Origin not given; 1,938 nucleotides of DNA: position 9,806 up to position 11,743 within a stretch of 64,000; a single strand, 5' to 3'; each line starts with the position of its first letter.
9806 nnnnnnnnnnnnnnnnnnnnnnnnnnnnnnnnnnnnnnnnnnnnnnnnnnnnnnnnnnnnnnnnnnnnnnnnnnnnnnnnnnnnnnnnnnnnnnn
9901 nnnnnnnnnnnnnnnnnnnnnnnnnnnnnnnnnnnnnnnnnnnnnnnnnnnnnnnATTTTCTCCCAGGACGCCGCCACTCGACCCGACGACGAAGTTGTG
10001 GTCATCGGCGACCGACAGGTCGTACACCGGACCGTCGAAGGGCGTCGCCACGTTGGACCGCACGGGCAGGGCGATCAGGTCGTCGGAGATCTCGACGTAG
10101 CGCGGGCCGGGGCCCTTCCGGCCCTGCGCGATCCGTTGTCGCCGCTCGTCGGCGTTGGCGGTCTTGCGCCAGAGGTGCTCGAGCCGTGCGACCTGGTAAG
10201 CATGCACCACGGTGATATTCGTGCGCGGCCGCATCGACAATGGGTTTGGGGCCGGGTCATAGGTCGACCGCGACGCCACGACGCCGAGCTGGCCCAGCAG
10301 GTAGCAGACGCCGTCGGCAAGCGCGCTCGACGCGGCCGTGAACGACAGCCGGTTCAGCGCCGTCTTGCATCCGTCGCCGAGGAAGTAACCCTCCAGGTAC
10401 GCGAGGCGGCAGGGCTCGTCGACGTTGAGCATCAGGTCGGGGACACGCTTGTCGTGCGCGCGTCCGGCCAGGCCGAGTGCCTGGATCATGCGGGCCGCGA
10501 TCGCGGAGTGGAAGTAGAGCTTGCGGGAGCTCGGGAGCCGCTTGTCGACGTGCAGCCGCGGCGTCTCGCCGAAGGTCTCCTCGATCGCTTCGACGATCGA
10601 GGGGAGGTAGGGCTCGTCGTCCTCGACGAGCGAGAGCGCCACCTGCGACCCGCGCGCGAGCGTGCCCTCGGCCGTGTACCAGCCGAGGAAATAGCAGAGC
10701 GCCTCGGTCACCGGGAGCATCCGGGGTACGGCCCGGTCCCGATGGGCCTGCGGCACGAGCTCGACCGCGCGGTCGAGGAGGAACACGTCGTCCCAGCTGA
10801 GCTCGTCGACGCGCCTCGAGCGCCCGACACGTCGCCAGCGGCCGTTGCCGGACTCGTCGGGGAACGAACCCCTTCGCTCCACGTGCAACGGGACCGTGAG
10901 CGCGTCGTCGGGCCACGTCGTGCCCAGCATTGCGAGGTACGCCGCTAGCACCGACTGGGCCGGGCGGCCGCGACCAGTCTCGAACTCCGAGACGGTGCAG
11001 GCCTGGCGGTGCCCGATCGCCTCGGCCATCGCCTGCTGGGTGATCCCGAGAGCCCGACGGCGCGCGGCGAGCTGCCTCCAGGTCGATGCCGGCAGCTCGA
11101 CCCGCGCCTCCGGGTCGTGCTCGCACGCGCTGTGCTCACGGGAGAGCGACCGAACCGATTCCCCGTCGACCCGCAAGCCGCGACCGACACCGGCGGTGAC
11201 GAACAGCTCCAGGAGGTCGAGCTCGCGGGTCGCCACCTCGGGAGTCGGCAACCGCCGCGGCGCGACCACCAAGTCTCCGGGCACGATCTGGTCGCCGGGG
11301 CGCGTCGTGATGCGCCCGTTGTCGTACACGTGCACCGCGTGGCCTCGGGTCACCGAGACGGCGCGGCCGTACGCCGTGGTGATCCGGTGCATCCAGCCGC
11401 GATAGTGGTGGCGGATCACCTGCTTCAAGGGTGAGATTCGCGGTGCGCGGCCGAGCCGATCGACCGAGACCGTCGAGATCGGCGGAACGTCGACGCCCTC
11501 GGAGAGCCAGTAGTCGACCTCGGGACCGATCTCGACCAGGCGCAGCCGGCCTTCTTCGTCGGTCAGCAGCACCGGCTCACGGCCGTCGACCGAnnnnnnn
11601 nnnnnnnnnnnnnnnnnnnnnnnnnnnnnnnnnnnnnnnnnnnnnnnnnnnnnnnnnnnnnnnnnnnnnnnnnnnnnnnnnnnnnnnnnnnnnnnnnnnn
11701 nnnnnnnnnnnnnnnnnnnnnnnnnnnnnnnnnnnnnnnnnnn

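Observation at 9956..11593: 546-aa intein splitting the Toprim DxD motif of GyrB, with non-canonical splice-junction residues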

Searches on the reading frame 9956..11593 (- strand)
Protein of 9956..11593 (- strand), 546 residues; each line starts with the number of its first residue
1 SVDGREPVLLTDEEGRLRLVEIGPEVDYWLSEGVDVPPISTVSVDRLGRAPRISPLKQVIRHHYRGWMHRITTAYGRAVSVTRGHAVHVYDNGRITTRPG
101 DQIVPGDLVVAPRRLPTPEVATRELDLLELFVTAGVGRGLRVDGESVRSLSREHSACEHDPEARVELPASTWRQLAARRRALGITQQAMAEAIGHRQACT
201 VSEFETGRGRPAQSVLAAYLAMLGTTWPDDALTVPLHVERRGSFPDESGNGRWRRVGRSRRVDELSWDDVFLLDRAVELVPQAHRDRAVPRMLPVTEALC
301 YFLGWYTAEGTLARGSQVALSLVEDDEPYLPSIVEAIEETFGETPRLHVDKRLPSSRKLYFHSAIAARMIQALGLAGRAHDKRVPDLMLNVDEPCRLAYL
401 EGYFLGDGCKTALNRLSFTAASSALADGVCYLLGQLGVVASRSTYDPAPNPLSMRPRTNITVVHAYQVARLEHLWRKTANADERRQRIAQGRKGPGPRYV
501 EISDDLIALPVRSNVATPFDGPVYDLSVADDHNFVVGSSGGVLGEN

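Call 3: search_protein_families(library=pfam, proteins=[window:9956-11593:-], max_evalue=0.1)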
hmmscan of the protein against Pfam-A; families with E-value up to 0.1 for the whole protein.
window:9956-11593:- (546 aa): 5 families
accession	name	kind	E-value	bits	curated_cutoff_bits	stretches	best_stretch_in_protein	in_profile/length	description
PF14890.11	Intein_splicing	-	1.1e-09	38.7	35.8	1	56-536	38-148/155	Intein splicing domain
PF14528.11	LAGLIDADG_3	-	1.5e-08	35.2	22.5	1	395-445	2-55/82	LAGLIDADG-like domain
PF13560.12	HTH_31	-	3.3e-06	27.7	27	1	173-226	4-57/64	Helix-turn-helix domain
PF01381.28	HTH_3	-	9.9e-06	25.9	23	1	175-226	1-51/55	Helix-turn-helix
PF00157.23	Pou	-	0.059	13.8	27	0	174-203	12-41/72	Pou domain - N-terminal to homeobox domain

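Call 4: search_protein_families(library=ncbifam, proteins=[window:9956-11593:-], max_evalue=0.1)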
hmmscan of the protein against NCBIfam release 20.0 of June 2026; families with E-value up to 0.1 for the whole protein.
window:9956-11593:- (546 aa): 15 families
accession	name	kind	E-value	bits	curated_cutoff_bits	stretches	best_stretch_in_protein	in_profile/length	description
NF045703.1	rSAM_Tes_intein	exception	1e-14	53.3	1700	2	286-538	358-604/1040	tetraether lipid synthase Tes, intein-containing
NF011491.0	PRK14898.1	equivalog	7.4e-14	50.7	783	1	53-442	137-384/860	DNA-directed RNA polymerase subunit A''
NF011303.0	PRK14715.1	equivalog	8.3e-10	36.4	1585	2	289-439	1111-1259/1627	DNA-directed DNA polymerase II large subunit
NF038098.1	GyrA_w_intein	exception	5.3e-06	24.6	1850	1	303-462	243-406/1232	intein-containing DNA gyrase subunit A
NF003159.0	PRK04132.1-4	equivalog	0.00018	19.7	999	1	277-444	157-312/852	replication factor C small subunit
TIGR01443.1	intein_Cterm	domain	0.00029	21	15.6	1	522-542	1-20/24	intein C-terminal splicing region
NF003157.0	PRK04132.1-2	equivalog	0.00047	18.2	1103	1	297-441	170-310/864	replication factor C small subunit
TIGR03070.1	couple_hipB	subfamily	0.00051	19.9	71.65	1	175-225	7-56/58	type II toxin-antitoxin system Y4mF family antitoxin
NF011302.0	PRK14714.1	equivalog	0.00051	17.7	1791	1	39-114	981-1055/1350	DNA-directed DNA polymerase II large subunit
NF005852.0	PRK07773.1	equivalog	0.0014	16.9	780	0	68-148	453-528/886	replicative DNA helicase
NF047542.1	telomere_Tap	equivalog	0.0019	17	600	1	164-224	13-70/695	telomere-associated protein Tap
TIGR01445.1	intein_Nterm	domain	0.0023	18.9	24.5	1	2-87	2-81/83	intein N-terminal splicing region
NF041951.1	phage_RstR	subfamily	0.0093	16.2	80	1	174-216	6-47/108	RstR family transcriptional repressor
TIGR03830.1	CxxCG_CxxCG_HTH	subfamily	0.05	13.4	61.8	1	173-215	68-109/127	type II TA system antitoxin MqsA family protein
NF007257.0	PRK09706.1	subfamily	0.096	12.5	101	0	174-219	9-53/135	transcriptional repressor DicA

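Call 5: find_homologous_proteins(query=window:9956-11593:-, max_evalue=0.001)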
Query window:9956-11593:- (546 aa): 23 proteins with E <= 0.001 among 8000 candidates.
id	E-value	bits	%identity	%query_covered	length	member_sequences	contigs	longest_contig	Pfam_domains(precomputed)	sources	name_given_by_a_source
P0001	3.5e-136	473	57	78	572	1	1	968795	PF00986.27,PF14528.12,PF13560.13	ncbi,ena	-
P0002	9.7e-132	459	52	80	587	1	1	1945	PF00986.27,PF14528.12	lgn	-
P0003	6.3e-126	439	60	66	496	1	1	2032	PF00986.27,PF14528.12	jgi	jgi:DNA gyrase subunit B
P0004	8.8e-124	432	54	77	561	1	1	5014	PF00986.27,PF14528.12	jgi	jgi:DNA gyrase subunit B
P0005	9.2e-120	419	43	100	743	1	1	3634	PF00986.27,PF14528.12,PF14890.12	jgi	-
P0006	1.1e-119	419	43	100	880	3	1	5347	PF00986.27,PF14528.12,PF01751.29,PF00204.32,PF13560.13,PF14890.12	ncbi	ncbi:MAG: toprim domain-containing protein, partial [Acidimicrobiia bacterium]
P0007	5.7e-116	407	43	100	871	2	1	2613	PF14528.12,PF01751.29,PF00204.32,PF14890.12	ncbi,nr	ncbi:MAG: toprim domain-containing protein, partial [Deinococcota bacterium]|nr:toprim domain-contai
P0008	1.5e-114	402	42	100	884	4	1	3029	PF00986.27,PF14528.12,PF01751.29,PF00204.32,PF14890.12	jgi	-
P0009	7.5e-109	383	41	100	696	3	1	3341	PF00986.27,PF14528.12,PF14890.12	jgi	jgi:DNA gyrase subunit B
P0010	3.7e-108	381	46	88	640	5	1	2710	PF00986.27,PF14528.12,PF14890.12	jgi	jgi:DNA gyrase subunit B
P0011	3.3e-99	351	37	99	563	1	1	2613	PF14528.12,PF14890.12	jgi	jgi:DNA gyrase subunit B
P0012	2.9e-98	348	41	88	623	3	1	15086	PF00986.27,PF14528.12,PF14890.12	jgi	jgi:DNA gyrase subunit B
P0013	1.3e-89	320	53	60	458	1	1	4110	PF00986.27,PF14528.12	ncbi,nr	ncbi:MAG TPA: LAGLIDADG family homing endonuclease, partial [Acidimicrobiales bacterium]|nr:LAGLIDAD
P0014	1.3e-76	277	44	66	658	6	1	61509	PF01751.29,PF00204.32,PF14890.12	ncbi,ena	-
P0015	1.0e-71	261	37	76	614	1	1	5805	PF00986.27,PF01381.29,PF14528.12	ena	-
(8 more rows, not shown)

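Call 8: search_solved_structures(query=window:9956-11593:-, max_evalue=1, show_alignments=2)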
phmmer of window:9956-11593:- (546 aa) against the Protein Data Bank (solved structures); distinct sequences matched with E-value up to 1: 10.
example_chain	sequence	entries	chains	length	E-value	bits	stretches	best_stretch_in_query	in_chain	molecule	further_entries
2cw7_A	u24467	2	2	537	2.2e-27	99.2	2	291-538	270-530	Endonuclease PI-PkoII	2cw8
5o9j_A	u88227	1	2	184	8.2e-06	28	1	2-117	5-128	Transcription initiation factor IIB,Transcription initiation factor IIB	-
5o9i_A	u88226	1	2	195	1.5e-05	27.2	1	2-120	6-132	Transcription initiation factor IIB,Transcription initiation factor IIB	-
7qsu_A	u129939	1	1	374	0.00013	24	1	288-441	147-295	V-ATPase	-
7qss_A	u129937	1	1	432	0.00021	23.4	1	288-441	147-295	V-type ATP synthase alpha chain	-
2jmz_A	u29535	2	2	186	0.00024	23.2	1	56-114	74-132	Hypothetical protein MJ0781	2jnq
8tac_A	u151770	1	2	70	0.00044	22.3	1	172-224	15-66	DBP48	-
6rpq_A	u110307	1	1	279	0.06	15.3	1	68-120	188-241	Ubiquitin-like protein SMT3,1108aa long hypothetical cell division control protein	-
5yvg_A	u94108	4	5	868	0.62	11.9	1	267-337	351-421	Transportin-1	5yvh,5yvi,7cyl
7vpw_A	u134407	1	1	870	0.62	11.9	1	267-337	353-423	Transportin-1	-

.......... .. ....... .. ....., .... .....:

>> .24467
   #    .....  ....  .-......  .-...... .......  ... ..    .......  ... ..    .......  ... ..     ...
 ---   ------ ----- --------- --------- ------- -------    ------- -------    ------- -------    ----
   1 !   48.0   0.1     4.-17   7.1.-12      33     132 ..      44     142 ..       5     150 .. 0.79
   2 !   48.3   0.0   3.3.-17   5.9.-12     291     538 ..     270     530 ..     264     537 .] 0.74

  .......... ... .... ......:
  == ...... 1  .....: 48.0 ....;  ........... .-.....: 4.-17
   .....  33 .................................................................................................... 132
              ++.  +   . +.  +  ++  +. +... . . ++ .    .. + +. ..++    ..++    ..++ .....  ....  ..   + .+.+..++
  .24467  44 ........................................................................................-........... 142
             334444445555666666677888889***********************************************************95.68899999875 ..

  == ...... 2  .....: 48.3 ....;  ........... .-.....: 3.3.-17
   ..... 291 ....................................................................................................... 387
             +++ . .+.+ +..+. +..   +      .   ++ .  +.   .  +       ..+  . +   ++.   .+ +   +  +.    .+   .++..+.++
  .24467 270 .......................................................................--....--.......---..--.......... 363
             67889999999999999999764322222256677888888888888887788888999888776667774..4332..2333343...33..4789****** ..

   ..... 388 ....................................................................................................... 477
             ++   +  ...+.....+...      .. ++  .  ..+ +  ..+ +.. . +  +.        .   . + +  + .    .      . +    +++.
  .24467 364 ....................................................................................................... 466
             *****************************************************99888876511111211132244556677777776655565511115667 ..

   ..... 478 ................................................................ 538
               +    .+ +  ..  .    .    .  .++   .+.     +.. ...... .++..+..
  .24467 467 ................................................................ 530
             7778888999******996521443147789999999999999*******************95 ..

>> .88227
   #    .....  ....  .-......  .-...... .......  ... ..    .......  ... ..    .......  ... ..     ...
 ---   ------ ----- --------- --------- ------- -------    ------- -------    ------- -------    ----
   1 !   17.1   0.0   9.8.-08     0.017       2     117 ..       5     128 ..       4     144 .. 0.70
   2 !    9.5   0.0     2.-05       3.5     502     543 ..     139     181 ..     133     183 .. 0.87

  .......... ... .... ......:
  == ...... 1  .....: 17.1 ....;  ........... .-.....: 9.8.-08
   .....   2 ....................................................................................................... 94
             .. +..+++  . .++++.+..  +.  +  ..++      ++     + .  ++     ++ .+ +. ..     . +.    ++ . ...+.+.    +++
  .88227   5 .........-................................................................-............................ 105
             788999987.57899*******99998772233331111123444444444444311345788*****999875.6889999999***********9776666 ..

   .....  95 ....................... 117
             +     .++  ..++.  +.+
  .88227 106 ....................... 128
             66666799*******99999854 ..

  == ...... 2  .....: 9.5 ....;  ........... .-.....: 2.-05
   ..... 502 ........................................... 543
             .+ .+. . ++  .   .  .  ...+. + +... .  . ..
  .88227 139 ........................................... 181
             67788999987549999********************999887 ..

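Call 23: find_related_loci(query=A2, collection=genome_contigs, flank=6000)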
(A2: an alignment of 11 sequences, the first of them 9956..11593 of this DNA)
Query A2 (546 aa) in genome_contigs; peptide patterns used: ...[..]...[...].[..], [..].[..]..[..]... (x = any residue, [..] = any of these).
559 stretches matched a pattern; 499 encode a relative of the query (tblastn E <= 1e-3); the best 80 are kept; 80 distinct loci.
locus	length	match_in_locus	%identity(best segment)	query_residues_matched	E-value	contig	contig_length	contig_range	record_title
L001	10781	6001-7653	59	1-546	0e+0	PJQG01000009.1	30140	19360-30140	MAG: Actinobacteria bacterium isolate YU_71_112 NODE_38_length_30204_cov_154_484361, whole genome shotgun sequence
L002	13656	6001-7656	59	1-546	0e+0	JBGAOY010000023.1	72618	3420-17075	MAG: Acidimicrobiales bacterium isolate MAG_AAO_AS.63 AAOAS-63_NODE_23_length_72618_cov_22.078948, whole genome shotgun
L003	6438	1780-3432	59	1-546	0e+0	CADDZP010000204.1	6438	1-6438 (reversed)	Actinobacteria bacterium isolate 24 genome assembly, contig: NODE_9435_length_6438_cov_7.939312, whole genome shotgun se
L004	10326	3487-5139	57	1-546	0e+0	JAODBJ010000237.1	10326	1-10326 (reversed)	MAG: Actinomycetes bacterium isolate RYN_51 scaffold_2517127, whole genome shotgun sequence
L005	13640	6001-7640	58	6-546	2e-155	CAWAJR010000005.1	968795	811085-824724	MAG: uncultured Actinomycetes bacterium isolate MFD02416.bin.1.284 genome assembly, contig: contig_70640, whole genome s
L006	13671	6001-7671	47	1-546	2e-134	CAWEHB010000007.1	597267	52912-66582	MAG: uncultured Actinomycetota bacterium isolate MFD03044.bin.2.59 genome assembly, contig: contig_3348, whole genome sh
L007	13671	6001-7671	43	1-546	6e-123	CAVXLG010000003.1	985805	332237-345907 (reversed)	MAG: uncultured Actinomycetes bacterium isolate MFD00731.bin.2.112 genome assembly, contig: contig_26323, whole genome s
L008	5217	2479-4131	41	1-546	4e-122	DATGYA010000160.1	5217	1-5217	MAG TPA_asm: Kamptonema sp. isolate SMAG_U10623 k141_249118, whole genome shotgun sequence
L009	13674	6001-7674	42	1-546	1e-120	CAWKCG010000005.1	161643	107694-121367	MAG: uncultured Actinomycetes bacterium isolate MFD03044.bin.3.130 genome assembly, contig: contig_15228, whole genome s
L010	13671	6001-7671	46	1-546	2e-120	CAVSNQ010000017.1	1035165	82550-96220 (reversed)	MAG: uncultured Actinomycetota bacterium isolate MFD03399.bin.1.157 genome assembly, contig: contig_7323, whole genome s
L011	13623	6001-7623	43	1-546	8e-120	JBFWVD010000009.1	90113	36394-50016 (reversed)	MAG: Acidimicrobiia bacterium isolate CA_2019_TPBF_86 NODE_2165_length_90113_cov_6.996533_TPBF, whole genome shotgun seq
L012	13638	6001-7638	41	1-540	6e-120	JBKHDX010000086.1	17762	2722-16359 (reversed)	MAG: Spirulinaceae cyanobacterium isolate D1M04_3 NODE_1256_length_17762_cov_15.033264, whole genome shotgun sequence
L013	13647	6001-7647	37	1-546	8e-119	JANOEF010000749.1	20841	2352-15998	MAG: Acidobacteriota bacterium isolate SOY_65_metabat_394 SOY_65_k141_720426, whole genome shotgun sequence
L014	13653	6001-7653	42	1-546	2e-118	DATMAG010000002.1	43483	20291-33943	MAG TPA_asm: Blastocatellia bacterium isolate SMAG_U13319 k141_159024, whole genome shotgun sequence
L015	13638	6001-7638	40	1-540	1e-118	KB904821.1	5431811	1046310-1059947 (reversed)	filamentous cyanobacterium ESFC-1 genomic scaffold A3MYDRAFT_scaffold1.1, whole genome shotgun sequence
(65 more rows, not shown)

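Call 35: predict_structure(alignment_id=A1)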
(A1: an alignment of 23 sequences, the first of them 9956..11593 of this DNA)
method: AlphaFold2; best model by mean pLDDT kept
length: 546 residues; sequences in the alignment: 23
mean_pLDDT: 91.1   pTM: 0.84
mean pLDDT of the five models: 91.1, 91.1, 90.6, 89.8, 89.4
residues with pLDDT >= 90: 408; 70-90: 101; 50-70: 37; < 50: 0
segments of 3 or more residues with pLDDT < 50: none
pLDDT, mean of each block of 10 residues (from residue 1): 96 94 97 94 90 94 97 97 96 95 98 94 97 94 91 74 84 95 95 90 89 92 93 74 63 71 92 94 87 98 97 90 93 97 94 92 95 92 96 98 92 90 94 96 77 76 92 94 91 78 96 98 93 92 92
secondary structure, 60 per line:
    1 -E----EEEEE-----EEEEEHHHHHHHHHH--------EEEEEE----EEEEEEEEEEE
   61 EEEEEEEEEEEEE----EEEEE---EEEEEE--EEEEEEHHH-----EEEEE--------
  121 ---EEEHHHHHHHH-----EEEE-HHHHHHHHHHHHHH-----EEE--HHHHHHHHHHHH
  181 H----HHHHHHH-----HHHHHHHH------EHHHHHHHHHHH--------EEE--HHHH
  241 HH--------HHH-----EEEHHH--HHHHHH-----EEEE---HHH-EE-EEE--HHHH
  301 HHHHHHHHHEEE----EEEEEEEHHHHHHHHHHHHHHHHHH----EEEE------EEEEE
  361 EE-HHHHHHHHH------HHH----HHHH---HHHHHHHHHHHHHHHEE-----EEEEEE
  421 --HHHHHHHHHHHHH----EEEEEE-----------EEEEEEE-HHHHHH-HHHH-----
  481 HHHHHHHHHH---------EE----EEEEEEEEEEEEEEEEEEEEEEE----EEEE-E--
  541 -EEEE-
elements in order: E7-11 E17-21 H22-31 E40-45 E50-73 E78-82 E86-91 E94-99 E108-112 E124-126 H127-134 E140-143 H145-158 E164-166 H169-181 H186-192 H198-205 H213-223 E232-234 H237-242 E259-261 H267-272 E278-281 E292-294 H297-309 E310-312 E317-323 H324-341 E346-349 E356-362 H364-372 H386-389 H393-407 E415-420 H423-435 E440-445 E457-463 H465-470 H472-475 H481-490 E506-528 E533-536 E542-545
